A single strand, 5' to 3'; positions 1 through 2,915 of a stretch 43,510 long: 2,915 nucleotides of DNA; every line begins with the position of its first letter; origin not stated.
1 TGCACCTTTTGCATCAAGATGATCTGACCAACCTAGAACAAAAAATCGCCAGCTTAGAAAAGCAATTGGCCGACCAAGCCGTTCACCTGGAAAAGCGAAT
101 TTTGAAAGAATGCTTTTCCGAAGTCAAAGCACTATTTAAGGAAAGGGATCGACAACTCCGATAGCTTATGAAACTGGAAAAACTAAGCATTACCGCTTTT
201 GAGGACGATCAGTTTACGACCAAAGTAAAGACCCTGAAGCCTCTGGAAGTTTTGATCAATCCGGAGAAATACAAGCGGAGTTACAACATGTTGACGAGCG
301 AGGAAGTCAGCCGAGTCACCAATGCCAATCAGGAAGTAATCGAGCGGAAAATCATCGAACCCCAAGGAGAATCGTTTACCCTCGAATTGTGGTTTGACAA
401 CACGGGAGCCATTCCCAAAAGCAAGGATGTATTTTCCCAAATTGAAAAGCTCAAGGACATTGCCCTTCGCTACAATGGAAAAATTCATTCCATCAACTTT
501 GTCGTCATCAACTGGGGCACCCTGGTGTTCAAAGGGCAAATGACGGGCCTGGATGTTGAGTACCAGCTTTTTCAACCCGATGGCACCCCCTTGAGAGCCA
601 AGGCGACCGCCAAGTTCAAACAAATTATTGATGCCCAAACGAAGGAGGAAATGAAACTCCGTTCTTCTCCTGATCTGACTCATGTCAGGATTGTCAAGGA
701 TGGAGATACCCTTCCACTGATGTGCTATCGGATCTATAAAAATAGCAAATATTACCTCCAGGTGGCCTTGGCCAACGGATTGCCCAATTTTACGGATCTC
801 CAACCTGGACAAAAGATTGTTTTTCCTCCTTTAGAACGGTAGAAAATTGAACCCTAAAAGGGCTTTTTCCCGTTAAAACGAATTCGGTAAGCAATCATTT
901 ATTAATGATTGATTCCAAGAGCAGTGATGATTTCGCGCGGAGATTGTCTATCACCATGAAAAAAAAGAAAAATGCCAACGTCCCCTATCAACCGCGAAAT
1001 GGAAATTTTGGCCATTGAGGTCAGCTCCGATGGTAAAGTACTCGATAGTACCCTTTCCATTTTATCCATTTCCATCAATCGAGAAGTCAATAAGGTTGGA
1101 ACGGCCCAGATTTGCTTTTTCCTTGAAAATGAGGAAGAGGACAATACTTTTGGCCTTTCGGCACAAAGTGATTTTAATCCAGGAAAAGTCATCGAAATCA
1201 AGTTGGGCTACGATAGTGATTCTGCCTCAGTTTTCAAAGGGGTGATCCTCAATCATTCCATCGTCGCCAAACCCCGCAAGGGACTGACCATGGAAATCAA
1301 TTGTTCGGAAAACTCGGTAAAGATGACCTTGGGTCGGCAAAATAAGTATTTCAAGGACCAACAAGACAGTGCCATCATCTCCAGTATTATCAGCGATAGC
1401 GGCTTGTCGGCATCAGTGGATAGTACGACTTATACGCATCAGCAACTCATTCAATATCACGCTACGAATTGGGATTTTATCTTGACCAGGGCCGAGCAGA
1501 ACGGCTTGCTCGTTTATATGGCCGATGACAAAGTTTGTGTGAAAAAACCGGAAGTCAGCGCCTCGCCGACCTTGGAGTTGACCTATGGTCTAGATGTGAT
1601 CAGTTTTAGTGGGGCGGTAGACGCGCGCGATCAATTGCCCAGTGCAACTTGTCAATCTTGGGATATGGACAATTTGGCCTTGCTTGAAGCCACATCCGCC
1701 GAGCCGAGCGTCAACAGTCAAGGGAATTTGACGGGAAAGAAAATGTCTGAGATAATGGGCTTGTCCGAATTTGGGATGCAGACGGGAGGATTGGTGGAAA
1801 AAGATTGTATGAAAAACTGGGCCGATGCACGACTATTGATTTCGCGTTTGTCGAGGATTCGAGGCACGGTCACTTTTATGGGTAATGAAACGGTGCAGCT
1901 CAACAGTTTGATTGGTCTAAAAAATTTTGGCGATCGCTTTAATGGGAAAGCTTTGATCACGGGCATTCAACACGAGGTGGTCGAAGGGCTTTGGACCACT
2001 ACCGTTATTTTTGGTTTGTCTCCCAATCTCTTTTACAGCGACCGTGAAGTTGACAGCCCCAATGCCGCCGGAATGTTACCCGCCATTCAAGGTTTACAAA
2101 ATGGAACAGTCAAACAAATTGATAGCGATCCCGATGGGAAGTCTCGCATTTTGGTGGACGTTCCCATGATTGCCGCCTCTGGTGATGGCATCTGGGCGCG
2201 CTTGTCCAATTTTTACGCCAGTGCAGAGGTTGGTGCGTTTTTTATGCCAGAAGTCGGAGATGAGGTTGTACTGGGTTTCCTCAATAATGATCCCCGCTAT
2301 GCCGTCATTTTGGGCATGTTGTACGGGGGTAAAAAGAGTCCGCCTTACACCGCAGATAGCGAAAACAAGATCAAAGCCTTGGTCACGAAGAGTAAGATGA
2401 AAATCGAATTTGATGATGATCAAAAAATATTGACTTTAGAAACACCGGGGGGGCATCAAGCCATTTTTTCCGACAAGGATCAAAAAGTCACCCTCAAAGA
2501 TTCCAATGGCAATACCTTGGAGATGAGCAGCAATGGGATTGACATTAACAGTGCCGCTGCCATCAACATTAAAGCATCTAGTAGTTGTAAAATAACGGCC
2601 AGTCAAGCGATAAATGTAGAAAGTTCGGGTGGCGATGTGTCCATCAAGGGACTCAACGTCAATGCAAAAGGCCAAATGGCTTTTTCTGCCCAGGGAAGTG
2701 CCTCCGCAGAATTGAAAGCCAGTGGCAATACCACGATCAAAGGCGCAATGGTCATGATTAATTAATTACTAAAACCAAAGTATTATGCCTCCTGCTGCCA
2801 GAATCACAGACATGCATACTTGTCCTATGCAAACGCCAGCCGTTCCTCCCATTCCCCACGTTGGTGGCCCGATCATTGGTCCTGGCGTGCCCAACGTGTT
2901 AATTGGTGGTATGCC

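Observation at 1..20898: Distal two-thirds of an Afp/PVC-type contractile injection system operon in a Bacteroidota genome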

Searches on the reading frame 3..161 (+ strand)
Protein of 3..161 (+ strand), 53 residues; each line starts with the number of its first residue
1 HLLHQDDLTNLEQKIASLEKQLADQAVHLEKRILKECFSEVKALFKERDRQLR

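Call 45: search_protein_families(library=pfam, proteins=[window:3-161:+], max_evalue=1)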
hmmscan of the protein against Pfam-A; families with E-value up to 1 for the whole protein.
seq(53 aa): 4 families
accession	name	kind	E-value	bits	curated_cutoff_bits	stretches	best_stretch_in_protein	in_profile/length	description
PF16326.10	ABC_tran_CTD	-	0.0062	17.2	32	1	6-44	15-53/69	ABC transporter C-terminal domain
PF18580.7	HTH_SUN2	-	0.15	12.8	30.4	0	27-43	6-22/58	SUN2 helix-turn-helix domain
PF21408.2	MTR4-like_stalk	-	0.17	12.6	24.2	1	4-32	13-41/64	Exosome RNA helicase MTR4-like, stalk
PF04508.17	Pox_A_type_inc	-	0.57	10.6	21.4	1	11-24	6-19/23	Viral A-type inclusion protein repeat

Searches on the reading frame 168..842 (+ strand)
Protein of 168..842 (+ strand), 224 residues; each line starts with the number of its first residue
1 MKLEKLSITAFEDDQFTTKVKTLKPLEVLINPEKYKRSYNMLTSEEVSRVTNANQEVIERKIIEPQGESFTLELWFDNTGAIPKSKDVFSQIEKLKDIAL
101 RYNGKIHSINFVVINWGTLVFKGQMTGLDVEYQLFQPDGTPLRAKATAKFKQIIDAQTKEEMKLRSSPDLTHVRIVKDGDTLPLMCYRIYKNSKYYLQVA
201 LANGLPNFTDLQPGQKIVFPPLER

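Call 3: search_protein_families(library=pfam, proteins=[window:168-842:+], max_evalue=0.01)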
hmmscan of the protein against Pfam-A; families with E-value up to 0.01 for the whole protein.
window:168-842:+ (224 aa): 2 families
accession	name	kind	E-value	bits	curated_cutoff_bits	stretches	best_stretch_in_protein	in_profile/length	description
PF19266.4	CIS_tube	-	2.7e-42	144.7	27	1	2-160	1-157/158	Contractile injection system tube protein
PF23457.1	LysM2_NFP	-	0.0036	17.8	36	0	176-220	10-54/56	NFP LysM2 domain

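Call 6: search_protein_families(library=ncbifam, proteins=[window:168-842:+], max_evalue=0.01)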
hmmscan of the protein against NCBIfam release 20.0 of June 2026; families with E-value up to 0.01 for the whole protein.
window:168-842:+ (224 aa): 0 families

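Call 7: find_encoding_contigs(protein=window:168-842:+, flank=10000, max_places=6)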
Protein window:168-842:+ (224 aa): no gene with exactly this product is on record in the collection.

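Call 46: find_related_loci(query=A1, collection=metagenome_contigs, flank=10000)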
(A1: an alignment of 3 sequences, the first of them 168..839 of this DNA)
Query A1 (224 aa) in metagenome_contigs; peptide patterns used: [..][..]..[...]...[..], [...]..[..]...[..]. (x = any residue, [..] = any of these).
600 stretches matched a pattern (row limit reached: there are more); 449 encode a relative of the query (tblastn E <= 1e-3); the best 80 are kept; 80 distinct loci.
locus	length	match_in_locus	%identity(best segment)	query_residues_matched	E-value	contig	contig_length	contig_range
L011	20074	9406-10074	55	5-223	6e-78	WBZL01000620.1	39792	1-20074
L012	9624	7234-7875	47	24-224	4e-60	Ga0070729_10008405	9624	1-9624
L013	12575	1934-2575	47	24-224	4e-60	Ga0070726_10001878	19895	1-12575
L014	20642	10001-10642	46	24-224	1e-59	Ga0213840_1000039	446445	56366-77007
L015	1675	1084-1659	47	27-223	1e-60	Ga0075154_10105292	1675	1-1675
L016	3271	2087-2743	42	3-223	2e-56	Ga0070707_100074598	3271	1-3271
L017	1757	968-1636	41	1-223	5e-58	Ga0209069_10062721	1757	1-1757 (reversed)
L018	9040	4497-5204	42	3-223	7e-56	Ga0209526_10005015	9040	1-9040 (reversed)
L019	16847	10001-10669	44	3-223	1e-55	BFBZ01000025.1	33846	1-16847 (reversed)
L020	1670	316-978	43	1-222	1e-57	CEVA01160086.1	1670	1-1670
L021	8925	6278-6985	42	3-223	8e-56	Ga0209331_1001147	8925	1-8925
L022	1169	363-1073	42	1-222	6e-59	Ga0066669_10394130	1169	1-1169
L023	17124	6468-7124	43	2-223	1e-55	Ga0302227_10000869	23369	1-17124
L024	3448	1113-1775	44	3-224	2e-55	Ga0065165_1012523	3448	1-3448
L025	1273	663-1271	46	24-213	4e-58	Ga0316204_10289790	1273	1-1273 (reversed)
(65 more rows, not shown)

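Call 48: search_protein_families(library=pfam, proteins=[L011:2-493:+, L011:496-1905:+, L011:1933-3723:+, L011:4321-4887:+, L011:4932-6041:+, L011:6060-7751:+, L011:8150-8608:+, L011:8612-9124:+, L011:9373-10080:+, L011:16626-17495:+], max_evalue=0.01)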
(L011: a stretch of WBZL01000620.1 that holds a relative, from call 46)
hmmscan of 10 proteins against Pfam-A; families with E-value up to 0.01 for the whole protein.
L011:2-493:+ (163 aa): 1 family
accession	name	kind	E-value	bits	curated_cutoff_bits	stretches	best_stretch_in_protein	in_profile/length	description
PF13699.11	eCIS_core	-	6.6e-29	100.4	22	1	54-127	2-78/79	eCIS core domain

L011:496-1905:+ (469 aa): 0 families

L011:1933-3723:+ (596 aa): 2 families
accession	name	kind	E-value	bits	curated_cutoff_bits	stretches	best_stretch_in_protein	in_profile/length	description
PF00704.34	Glyco_hydro_18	-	7.2e-35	121.6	29.6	1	176-445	54-317/317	Glycosyl hydrolases family 18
PF23916.1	TIM-barrel_EndoS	-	0.0023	18.1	27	1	182-348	55-203/238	Endo-beta-N-acetylglucosaminidase EndoS TIM-barrel domain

L011:4321-4887:+ (188 aa): 1 family
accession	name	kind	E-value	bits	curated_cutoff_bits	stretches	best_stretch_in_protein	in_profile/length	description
PF14065.11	Pvc16_N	-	3.8e-34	118.4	27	1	9-177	6-179/180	Pvc16 N-terminal domain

L011:4932-6041:+ (369 aa): 0 families

L011:6060-7751:+ (563 aa): 2 families
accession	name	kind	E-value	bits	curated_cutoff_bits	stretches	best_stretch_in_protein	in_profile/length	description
PF17482.7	Phage_sheath_1C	-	2.4e-09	37.6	26.9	1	452-558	3-103/104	Phage tail sheath C-terminal domain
PF04984.19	Phage_sheath_1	-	9.2e-05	22.8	31.4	1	363-448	98-168/168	Phage tail sheath protein subtilisin-like domain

L011:8150-8608:+ (152 aa): 1 family
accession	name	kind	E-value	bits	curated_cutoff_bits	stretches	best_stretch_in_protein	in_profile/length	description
PF06841.18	Phage_T4_gp19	-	3e-44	150.5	28.2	1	15-147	1-133/134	T4-like virus tail tube protein gp19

L011:8612-9124:+ (170 aa): 1 family
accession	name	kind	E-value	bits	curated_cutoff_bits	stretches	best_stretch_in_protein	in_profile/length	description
PF06841.18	Phage_T4_gp19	-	1.5e-36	125.6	28.2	1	10-154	3-133/134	T4-like virus tail tube protein gp19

L011:9373-10080:+ (235 aa): 1 family
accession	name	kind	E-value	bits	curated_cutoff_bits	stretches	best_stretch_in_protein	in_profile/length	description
PF19266.4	CIS_tube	-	4.8e-35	121.1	27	1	12-171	4-157/158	Contractile injection system tube protein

L011:16626-17495:+ (289 aa): 0 families

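Call 95: search_solved_structures(query=window:168-839:+, max_evalue=0.001)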
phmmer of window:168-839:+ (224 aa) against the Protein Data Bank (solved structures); distinct sequences matched with E-value up to 0.001: 7.
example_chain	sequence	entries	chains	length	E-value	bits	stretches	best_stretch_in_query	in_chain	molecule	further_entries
7aeb_M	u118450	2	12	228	1.2e-54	188.2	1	2-224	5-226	LysM domain-containing protein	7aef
9rce_H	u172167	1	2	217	5.6e-38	133.7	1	24-222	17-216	Peptidoglycan-binding protein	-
7b5h_AK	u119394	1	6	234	8e-34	120.1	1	1-224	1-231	All3321 protein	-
9qgl_7A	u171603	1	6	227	1.4e-12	50.7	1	3-217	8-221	Contractile injection system tube protein N-terminal domain-containing protein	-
6j0n_b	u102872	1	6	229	2.4e-10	43.4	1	3-215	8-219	Pvc7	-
6rao_G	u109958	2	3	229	6.8e-10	42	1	3-215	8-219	Afp7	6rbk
9gtp_P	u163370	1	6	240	2.4e-06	30.3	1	62-223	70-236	LysM domain-containing protein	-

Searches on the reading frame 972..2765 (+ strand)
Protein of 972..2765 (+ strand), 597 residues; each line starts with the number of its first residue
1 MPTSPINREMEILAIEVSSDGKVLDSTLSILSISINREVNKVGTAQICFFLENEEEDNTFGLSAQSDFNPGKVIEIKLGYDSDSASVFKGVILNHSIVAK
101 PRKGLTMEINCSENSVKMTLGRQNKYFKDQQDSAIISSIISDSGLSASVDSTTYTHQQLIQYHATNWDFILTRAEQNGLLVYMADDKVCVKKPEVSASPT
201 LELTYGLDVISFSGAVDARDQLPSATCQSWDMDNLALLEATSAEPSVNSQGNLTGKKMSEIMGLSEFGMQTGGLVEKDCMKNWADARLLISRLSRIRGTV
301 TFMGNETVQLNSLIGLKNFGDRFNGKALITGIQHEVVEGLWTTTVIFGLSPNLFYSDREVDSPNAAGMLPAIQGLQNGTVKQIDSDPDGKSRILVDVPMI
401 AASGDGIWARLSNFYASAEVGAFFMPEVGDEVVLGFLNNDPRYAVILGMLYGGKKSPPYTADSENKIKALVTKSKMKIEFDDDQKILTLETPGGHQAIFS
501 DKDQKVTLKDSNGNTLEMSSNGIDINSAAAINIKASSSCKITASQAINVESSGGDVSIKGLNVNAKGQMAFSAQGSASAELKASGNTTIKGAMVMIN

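Call 3: search_protein_families(library=pfam, proteins=[window:972-2765:+], max_evalue=0.01)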
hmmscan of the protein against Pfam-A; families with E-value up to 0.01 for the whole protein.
window:972-2765:+ (597 aa): 2 families
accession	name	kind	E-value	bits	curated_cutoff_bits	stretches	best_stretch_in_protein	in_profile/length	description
PF04717.18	Phage_base_V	-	7.8e-20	71.5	23.8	1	377-451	2-75/75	Type VI secretion system/phage-baseplate injector OB domain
PF05954.17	Phage_GPD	-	4.3e-05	23.3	30.1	1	70-185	27-146/305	Phage tail baseplate hub (GPD)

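Call 6: search_protein_families(library=ncbifam, proteins=[window:972-2765:+], max_evalue=0.01)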
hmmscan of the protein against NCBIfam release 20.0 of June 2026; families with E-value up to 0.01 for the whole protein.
window:972-2765:+ (597 aa): 6 families
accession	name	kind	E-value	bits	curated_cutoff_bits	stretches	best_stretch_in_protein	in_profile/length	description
TIGR01646.1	vgr_GE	subfamily_domain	3.9e-66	224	121.8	1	30-495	3-479/480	type VI secretion system tip protein VgrG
NF033848.1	VgrG_rel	hypoth_equivalog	2.9e-35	121.6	275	1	86-547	74-542/547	VgrG-related protein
TIGR03361.1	VI_Rhs_Vgr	subfamily_domain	6.9e-17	61.2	186.35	2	407-509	400-501/513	type VI secretion system tip protein TssI/VgrG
NF041249.1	T6SS_TssI_Fran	equivalog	1.7e-08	34.6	100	1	459-596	44-162/163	type VI secretion system tip protein TssI/VgrG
NF047561.1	orf58_phage_fam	subfamily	2.7e-06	27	170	1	69-196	54-183/257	phage protein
TIGR01644.1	phage_P2_V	subfamily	0.0029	17.2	46.75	0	421-465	47-91/192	phage baseplate assembly protein V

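Call 12: find_related_loci(query=window:972-2765:+, collection=genome_contigs, flank=10000)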
Query window:972-2765:+ (597 aa) in genome_contigs; peptide patterns used: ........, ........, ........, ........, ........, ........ (x = any residue, [..] = any of these).
37 stretches matched a pattern; 3 encode a relative of the query (tblastn E <= 1e-3); 3 distinct loci.
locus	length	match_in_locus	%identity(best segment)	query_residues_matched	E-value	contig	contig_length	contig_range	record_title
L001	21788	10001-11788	41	1-597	2e-163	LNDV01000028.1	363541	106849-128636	MAG: Betaproteobacteria bacterium Ga0077526 Ga0077526_127.1, whole genome shotgun sequence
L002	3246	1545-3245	40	1-568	1e-160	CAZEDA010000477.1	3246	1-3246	MAG TPA_asm: uncultured Rhodocyclaceae bacterium isolate binchicken_co214_147 genome assembly, contig: NODE_47397_length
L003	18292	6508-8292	39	1-597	6e-153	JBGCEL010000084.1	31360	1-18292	MAG: Gammaproteobacteria bacterium isolate SGMAG-48 contig84, whole genome shotgun sequence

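Call 16: search_protein_families(library=pfam, proteins=[L001:46-1143:+, L001:1159-1923:+, L001:2286-3410:+, L001:3407-4114:+, L001:4479-4925:+, L001:5016-5723:+, L001:5740-6582:+, L001:6586-8154:+, L001:8222-8680:+, L001:8677-9123:+], max_evalue=0.01)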
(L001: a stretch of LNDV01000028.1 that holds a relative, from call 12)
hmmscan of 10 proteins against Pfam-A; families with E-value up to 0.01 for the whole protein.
L001:46-1143:+ (365 aa): 1 family
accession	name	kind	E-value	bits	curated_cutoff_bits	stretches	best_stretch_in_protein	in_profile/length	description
PF14224.11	DUF4331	-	1.5e-76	258.7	27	1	2-337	107-421/421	Domain of unknown function (DUF4331)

L001:1159-1923:+ (254 aa): 0 families

L001:2286-3410:+ (374 aa): 9 families
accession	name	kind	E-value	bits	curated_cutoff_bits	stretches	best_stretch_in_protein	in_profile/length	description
PF02518.31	HATPase_c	-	2.7e-13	50.8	26.4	1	273-365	6-110/111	Histidine kinase-, DNA gyrase B-, and HSP90-like ATPase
PF13426.13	PAS_9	-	1.1e-11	45.3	27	1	41-135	8-101/103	PAS domain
PF00989.32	PAS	-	5e-10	39.8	22.6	1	25-129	3-108/113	PAS fold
PF07730.19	HisKA_3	-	1.8e-08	35.2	24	1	165-226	1-64/68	Histidine kinase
PF08447.18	PAS_3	-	2.6e-08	34.5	25.6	1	47-126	2-83/89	PAS fold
PF08448.16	PAS_4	-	4.4e-07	30.6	23.1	1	29-134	1-104/110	PAS fold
PF13188.13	PAS_8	-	0.00013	22.2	21.8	1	25-78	3-55/65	PAS domain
PF13581.12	HATPase_c_2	-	0.0005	20.5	27.4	1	263-337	22-107/127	Histidine kinase-like ATPase domain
PF14598.12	PAS_11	-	0.0084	16.5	25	0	43-83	11-51/109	PAS domain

L001:3407-4114:+ (235 aa): 10 families
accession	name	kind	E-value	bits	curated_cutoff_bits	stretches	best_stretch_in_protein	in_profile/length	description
PF00072.30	Response_reg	-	4.3e-28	98.1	30.2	1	5-116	1-110/111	Response regulator receiver domain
PF00196.25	GerE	-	7.2e-20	70.8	23.5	1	152-208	1-57/57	Bacterial regulatory proteins, luxR family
PF08281.18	Sigma70_r4_2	-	7.7e-07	29.1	25.7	1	150-195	7-53/54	Sigma-70, region 4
PF13384.12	HTH_23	-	1.8e-05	24.9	24.6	1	159-185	8-34/50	Homeodomain-like domain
PF04545.22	Sigma70_r4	-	0.00018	21.4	24.1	1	150-196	1-48/50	Sigma-70, region 4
PF13542.12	HTH_Tnp_ISL3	-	0.0019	18.1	27.4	1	158-185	17-43/51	Helix-turn-helix domain of transposase family ISL3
PF13936.12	HTH_38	-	0.0025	18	27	1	154-186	5-38/44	Helix-turn-helix domain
PF02796.21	HTH_7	-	0.0036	17.8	23.8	1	159-185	12-38/45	Helix-turn-helix domain of resolvase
PF13518.12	HTH_28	-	0.0041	17.6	25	0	160-186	4-30/52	Helix-turn-helix domain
PF04218.19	CENP-B_N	-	0.0094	16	21.2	0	153-185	6-39/53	CENP-B N-terminal DNA-binding domain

L001:4479-4925:+ (148 aa): 1 family
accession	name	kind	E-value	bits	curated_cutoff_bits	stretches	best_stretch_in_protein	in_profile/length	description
PF00072.30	Response_reg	-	1.1e-26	93.6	30.2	1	16-127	1-110/111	Response regulator receiver domain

L001:5016-5723:+ (235 aa): 1 family
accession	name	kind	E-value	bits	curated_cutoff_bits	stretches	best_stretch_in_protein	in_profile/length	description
PF14065.11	Pvc16_N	-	1.5e-33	116.5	27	1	52-221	6-174/180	Pvc16 N-terminal domain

L001:5740-6582:+ (280 aa): 0 families

L001:6586-8154:+ (522 aa): 2 families
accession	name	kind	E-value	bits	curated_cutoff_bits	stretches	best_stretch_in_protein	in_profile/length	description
PF17482.7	Phage_sheath_1C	-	2.3e-10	40.9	26.9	1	413-517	5-103/104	Phage tail sheath C-terminal domain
PF04984.19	Phage_sheath_1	-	0.0004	20.7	31.4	1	328-407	98-168/168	Phage tail sheath protein subtilisin-like domain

L001:8222-8680:+ (152 aa): 1 family
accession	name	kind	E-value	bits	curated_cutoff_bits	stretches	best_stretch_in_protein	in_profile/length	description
PF06841.18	Phage_T4_gp19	-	1.3e-49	167.9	28.2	1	16-148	1-134/134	T4-like virus tail tube protein gp19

L001:8677-9123:+ (148 aa): 1 family
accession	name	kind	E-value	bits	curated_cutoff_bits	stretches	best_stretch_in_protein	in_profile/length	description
PF06841.18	Phage_T4_gp19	-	1.6e-41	141.7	28.2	1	8-145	2-134/134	T4-like virus tail tube protein gp19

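Call 17: search_protein_families(library=pfam, proteins=[L001:9311-9997:+, L001:12510-16904:+, L001:16897-17757:+, L001:17754-20318:+, L001:20059-20985:+], max_evalue=0.01)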
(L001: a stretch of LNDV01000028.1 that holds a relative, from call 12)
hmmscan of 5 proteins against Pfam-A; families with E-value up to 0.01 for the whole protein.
L001:9311-9997:+ (228 aa): 1 family
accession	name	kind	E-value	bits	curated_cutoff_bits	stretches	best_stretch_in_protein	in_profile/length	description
PF19266.4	CIS_tube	-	1e-42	146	27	1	7-164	4-156/158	Contractile injection system tube protein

L001:12510-16904:+ (1464 aa): 1 family
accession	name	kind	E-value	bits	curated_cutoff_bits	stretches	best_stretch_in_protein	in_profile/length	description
PF04865.19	Baseplate_J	-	0.00042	20.1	21.1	1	1165-1257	71-159/255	Baseplate J-like protein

L001:16897-17757:+ (286 aa): 0 families

L001:17754-20318:+ (854 aa): 0 families

L001:20059-20985:+ (308 aa): 0 families

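Call 26: search_solved_structures(query=window:972-2765:+, max_evalue=0.001)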
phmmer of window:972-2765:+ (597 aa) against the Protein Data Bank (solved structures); distinct sequences matched with E-value up to 0.001: 15.
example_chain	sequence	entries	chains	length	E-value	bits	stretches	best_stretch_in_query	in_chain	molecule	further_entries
7b5h_AJ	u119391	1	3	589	1.1e-157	529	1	6-597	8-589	All3320 protein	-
9rce_F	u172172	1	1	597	5.1e-148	497.1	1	7-597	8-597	Type VI secretion system tip protein VgrG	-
7aef_q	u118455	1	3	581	2.2e-122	412.5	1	14-597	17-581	Phosphoserine phosphatase SerB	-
6j0m_A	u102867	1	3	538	1.7e-37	132.2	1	16-536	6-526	Pvc8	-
9qgm_8A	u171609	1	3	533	4.3e-37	131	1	12-538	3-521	Photorhabdus luminescens subsp. laumondii TTO1 complete genome segment 6/17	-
6rbk_C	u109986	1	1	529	9.7e-37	129.8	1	25-544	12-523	Afp8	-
9gtr_q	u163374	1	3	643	2.1e-18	69.3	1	123-590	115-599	Gp5/Type VI secretion system Vgr protein OB-fold domain-containing protein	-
8gra_I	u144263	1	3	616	2.2e-10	42.8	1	127-575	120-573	Type VI secretion system spike protein VgrG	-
4mtk_A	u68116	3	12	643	1.7e-09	39.9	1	321-470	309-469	VgrG1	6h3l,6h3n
28yn_A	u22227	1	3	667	1.8e-09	39.8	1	321-468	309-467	Type VI secretion system spike protein VgrG1a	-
4uhv_A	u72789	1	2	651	1.8e-09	39.8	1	321-471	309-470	VGRG1, VALINE-GLYCINE REPEAT PROTEIN G1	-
9jg8_G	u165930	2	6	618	2.8e-08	35.9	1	128-537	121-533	Type VI secretion system spike protein VgrG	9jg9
7q5p_A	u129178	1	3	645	3.2e-08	35.7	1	404-472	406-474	Type VI secretion protein VgrG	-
9mlp_A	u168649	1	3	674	0.0001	24.1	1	334-476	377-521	Cytoplasmic protein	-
8qja_A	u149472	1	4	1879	0.0001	24.1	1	403-548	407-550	Putative type VI secretion system YD repeat-containing Rhs element Vgr protein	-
